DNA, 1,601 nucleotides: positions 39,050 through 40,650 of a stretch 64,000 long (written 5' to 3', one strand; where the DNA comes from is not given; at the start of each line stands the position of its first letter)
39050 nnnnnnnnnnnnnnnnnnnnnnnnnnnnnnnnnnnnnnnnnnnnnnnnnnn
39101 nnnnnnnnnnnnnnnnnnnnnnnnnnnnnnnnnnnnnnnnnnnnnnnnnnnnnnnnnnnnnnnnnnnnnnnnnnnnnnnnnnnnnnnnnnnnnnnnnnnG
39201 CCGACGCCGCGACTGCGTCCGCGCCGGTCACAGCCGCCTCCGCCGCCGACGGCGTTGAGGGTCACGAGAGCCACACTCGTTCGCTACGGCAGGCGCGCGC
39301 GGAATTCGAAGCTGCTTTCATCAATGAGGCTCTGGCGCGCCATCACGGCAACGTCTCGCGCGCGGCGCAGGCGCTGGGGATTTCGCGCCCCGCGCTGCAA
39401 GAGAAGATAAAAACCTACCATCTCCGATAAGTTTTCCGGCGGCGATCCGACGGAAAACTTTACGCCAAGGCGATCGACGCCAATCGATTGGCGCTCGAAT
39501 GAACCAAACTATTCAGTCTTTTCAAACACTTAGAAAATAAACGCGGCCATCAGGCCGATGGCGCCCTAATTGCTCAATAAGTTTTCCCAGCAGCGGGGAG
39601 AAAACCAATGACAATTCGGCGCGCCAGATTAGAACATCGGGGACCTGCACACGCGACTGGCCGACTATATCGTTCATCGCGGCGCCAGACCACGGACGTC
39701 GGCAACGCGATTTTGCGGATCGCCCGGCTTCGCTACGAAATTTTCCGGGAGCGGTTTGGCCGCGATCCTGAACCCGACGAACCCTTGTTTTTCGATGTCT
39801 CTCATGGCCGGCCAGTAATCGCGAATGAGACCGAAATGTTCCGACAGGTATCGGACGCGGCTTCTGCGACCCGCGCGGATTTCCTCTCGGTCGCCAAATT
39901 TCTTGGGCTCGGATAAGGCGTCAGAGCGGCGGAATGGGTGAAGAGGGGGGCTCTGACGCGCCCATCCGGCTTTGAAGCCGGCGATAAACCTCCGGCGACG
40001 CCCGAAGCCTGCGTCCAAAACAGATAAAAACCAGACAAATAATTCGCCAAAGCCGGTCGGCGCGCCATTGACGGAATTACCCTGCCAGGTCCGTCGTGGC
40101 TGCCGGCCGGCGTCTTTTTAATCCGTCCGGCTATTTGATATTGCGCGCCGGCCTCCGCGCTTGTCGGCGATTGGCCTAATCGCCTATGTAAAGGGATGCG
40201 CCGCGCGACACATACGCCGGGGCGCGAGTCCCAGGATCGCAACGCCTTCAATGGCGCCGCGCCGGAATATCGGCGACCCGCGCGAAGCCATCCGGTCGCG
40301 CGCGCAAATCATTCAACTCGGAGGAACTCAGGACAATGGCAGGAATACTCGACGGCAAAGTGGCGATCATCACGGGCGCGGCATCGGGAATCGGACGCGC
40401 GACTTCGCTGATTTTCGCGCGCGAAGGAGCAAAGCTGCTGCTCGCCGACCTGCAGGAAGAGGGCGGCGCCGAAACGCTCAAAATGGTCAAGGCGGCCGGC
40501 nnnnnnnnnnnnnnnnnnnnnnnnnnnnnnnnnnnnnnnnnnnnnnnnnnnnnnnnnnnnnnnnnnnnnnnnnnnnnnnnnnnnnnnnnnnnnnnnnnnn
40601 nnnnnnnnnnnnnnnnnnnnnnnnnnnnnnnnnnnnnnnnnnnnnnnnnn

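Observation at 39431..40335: About 900 bp, palindrome-rich stretch lacking strong ORFs: candidate small-RNA or regulatory locus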

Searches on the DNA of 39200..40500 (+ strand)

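Call 3: search_rna_families(source=window, start=39200, end=40500, threshold=evalue, max_evalue=10, show_alignments=2)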
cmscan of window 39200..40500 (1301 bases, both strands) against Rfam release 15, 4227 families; matches with E-value up to 10: 3.
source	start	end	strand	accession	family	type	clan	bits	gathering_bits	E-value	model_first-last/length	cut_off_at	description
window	39633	39699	-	RF01010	mir-632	Gene; miRNA;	-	17.9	67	7.5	1-84/84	no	mir-632 microRNA precursor family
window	39459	39532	+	RF02621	BSnc120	Gene; sRNA;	-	15.8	114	3.9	1-88/88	no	Brucella sRNA 120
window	39200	39282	+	RF01390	isrG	Gene; sRNA;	-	10.3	100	4.4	192-279/279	5'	isrG Hfq binding RNA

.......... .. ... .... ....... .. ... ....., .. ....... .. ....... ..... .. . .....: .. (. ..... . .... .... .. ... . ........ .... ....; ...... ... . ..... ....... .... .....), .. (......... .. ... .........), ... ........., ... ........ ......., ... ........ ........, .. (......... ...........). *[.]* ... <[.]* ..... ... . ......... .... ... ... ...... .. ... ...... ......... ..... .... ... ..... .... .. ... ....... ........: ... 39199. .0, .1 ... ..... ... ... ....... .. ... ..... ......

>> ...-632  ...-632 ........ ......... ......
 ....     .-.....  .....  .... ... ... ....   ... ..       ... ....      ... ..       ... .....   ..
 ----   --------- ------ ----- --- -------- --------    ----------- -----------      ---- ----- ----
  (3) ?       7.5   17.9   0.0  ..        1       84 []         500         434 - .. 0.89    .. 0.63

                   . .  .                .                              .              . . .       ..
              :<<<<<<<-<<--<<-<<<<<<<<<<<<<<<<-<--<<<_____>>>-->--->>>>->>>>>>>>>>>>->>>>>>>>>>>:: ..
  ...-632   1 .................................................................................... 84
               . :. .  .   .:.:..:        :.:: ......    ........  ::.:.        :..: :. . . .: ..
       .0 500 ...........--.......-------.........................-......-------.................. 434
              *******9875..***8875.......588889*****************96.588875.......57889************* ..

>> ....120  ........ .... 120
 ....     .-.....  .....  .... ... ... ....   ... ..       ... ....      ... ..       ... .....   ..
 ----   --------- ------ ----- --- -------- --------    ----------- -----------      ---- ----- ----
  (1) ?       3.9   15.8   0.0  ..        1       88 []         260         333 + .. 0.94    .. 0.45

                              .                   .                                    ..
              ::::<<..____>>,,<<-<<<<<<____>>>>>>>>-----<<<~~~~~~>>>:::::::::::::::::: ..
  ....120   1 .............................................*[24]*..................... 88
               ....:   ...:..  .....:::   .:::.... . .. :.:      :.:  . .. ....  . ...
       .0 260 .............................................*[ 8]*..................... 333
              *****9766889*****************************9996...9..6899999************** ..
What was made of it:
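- On Stand-alone bacterial sRNA gene: No Rfam hit with E below 3.9 in 39200-40500 (call 3).
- Tried and rejected: A permissive scan of 39200-40500 gave only chance-level hits with E of at least 3.9 (call 3).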

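Call 71: search_rna_families(sources=[L021, L024, L017, L001], threshold=gathering)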
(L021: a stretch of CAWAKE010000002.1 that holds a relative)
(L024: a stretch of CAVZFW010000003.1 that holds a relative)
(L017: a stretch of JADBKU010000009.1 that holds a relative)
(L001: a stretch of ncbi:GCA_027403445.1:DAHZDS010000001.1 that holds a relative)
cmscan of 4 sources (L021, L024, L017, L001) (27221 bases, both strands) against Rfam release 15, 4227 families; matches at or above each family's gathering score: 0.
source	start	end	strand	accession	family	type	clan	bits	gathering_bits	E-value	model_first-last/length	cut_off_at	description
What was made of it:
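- On Stand-alone bacterial sRNA gene: No hit at gathering score in four orthologous loci (call 71).
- No Rfam family matches (calls 3, 71). There is no Rfam match in the window or in orthologues (calls 3, 71).
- Tried and rejected: A gathering-score scan of four orthologous loci gave nothing (call 71).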

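Call 72: build_rna_model(alignment_id=A6, structure=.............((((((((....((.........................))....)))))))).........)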
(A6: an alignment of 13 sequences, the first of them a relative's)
Model R1 built from alignment A6 (13 sequences, 75 columns); structure: as given.
model positions 64; base pairs 10; branch points 0; effective number of sequences 13; information 0.833 bits per position. Calibrated on 0.2 Mb of random sequence (short: E-values are rough).
structure used (alignment columns):
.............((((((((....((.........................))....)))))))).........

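Call 73: search_with_rna_model(model_id=R1, sources=[window, L001, L012, L013, L014, L015, L017, L020, L026, L072, L005, L006, L008, L010, L027, L028, L030, L031, L032, L033, L035, L036, L037, L038, L039, L040, L041, L042, L043, L044, L045, L046, L047, L081, L082, L083, L085, L029, L034, L073, L075, L076, L079, L084, L087], max_evalue=10, show_alignments=3)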
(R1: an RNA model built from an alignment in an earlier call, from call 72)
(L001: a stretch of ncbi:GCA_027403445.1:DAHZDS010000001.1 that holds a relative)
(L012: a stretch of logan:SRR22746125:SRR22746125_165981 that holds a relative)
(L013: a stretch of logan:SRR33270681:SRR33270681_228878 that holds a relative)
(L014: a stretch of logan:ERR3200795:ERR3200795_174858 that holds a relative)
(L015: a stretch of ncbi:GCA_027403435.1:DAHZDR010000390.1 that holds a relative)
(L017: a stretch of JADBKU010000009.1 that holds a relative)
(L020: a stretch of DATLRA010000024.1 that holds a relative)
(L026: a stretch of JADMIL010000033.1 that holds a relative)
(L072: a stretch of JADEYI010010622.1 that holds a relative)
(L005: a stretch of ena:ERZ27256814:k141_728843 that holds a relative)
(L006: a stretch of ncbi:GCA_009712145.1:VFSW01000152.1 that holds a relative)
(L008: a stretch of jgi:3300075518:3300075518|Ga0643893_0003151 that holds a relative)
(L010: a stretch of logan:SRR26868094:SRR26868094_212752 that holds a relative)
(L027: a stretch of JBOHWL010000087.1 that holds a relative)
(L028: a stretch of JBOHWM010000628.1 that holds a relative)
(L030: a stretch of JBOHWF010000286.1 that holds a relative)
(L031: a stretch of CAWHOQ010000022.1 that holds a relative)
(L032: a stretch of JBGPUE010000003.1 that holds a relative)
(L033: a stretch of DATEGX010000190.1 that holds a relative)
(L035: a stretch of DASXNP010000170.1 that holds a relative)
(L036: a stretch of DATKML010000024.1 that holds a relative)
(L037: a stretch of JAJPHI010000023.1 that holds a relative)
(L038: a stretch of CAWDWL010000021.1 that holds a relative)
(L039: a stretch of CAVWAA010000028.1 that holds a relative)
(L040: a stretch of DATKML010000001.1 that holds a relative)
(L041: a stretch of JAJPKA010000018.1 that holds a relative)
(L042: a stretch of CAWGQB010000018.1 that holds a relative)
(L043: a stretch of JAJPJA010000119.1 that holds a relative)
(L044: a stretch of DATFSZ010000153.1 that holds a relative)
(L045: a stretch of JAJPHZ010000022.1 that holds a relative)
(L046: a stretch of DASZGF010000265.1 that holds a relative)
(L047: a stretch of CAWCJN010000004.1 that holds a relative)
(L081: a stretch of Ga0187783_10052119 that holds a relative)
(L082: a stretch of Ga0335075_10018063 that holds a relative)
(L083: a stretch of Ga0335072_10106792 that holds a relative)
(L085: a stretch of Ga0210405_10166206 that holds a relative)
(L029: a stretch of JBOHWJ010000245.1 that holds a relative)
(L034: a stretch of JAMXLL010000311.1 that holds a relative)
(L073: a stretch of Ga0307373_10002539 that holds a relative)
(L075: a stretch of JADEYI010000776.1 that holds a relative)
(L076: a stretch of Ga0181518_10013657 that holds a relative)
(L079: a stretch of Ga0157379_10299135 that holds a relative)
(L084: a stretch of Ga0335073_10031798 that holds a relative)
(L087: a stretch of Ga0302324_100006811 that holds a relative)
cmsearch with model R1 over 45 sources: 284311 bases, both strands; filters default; matches with E-value up to 10: 20.
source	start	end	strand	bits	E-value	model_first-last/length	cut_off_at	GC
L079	704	767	+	66.9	1.4e-11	1-64/64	no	0.62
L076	1918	1981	+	60.7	2.5e-10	1-64/64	no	0.61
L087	1827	1887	+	48.6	7.5e-08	1-64/64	no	0.64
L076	1923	1975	-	23.3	0.011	12-64/64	no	0.68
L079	715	760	-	17.5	0.18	13-58/64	no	0.63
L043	2562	2613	+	16.1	0.35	1-64/64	no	0.75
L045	1437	1474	-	11.9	2.5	17-53/64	no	0.79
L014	282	323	-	11.2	3.4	15-55/64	no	0.79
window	56872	56914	-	10.4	5.1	13-59/64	no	0.65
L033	1515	1582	+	10.3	5.2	13-62/64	no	0.66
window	2184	2229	+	10.3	5.4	13-60/64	no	0.78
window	4095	4138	-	10.1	5.8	13-58/64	no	0.66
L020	3355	3391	+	10.1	5.9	1-64/64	no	0.65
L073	1855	1891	+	10.1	5.9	1-64/64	no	0.65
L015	884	925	-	10.1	5.9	15-55/64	no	0.81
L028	1890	1942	-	9.5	7.8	15-55/64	no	0.66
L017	1862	1901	+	9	9.6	1-64/64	no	0.65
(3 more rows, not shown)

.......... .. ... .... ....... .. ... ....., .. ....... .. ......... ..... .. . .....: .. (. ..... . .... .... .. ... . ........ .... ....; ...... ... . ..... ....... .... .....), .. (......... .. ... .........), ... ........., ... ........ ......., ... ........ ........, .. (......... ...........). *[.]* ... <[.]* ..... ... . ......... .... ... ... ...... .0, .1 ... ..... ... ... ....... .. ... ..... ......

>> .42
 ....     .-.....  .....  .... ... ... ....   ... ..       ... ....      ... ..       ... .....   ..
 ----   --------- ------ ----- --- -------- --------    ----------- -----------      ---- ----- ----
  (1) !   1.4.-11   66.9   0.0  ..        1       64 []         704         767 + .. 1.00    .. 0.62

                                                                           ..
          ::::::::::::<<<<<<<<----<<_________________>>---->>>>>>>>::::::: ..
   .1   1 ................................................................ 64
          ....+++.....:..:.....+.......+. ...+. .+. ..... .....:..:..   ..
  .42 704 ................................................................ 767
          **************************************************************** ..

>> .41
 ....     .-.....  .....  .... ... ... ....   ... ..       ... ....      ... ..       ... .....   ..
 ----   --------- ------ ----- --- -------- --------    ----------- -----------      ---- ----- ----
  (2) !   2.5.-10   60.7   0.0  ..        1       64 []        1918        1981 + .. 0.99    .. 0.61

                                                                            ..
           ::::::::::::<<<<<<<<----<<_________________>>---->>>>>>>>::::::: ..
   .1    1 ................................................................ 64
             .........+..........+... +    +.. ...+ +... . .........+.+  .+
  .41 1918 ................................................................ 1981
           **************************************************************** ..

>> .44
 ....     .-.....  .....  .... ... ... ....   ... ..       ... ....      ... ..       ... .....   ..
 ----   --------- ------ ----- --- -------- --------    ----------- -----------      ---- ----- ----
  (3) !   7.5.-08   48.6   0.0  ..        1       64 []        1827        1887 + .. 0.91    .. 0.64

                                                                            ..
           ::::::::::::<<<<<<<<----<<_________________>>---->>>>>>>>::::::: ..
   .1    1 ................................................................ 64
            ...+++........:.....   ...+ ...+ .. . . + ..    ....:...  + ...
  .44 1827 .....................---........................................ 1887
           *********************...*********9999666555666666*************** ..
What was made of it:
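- On REP / dispersed palindromic repeat family: The covariance model finds the sister-clade 3' element nowhere but downstream of the small gene in about 284 kb (call 73).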
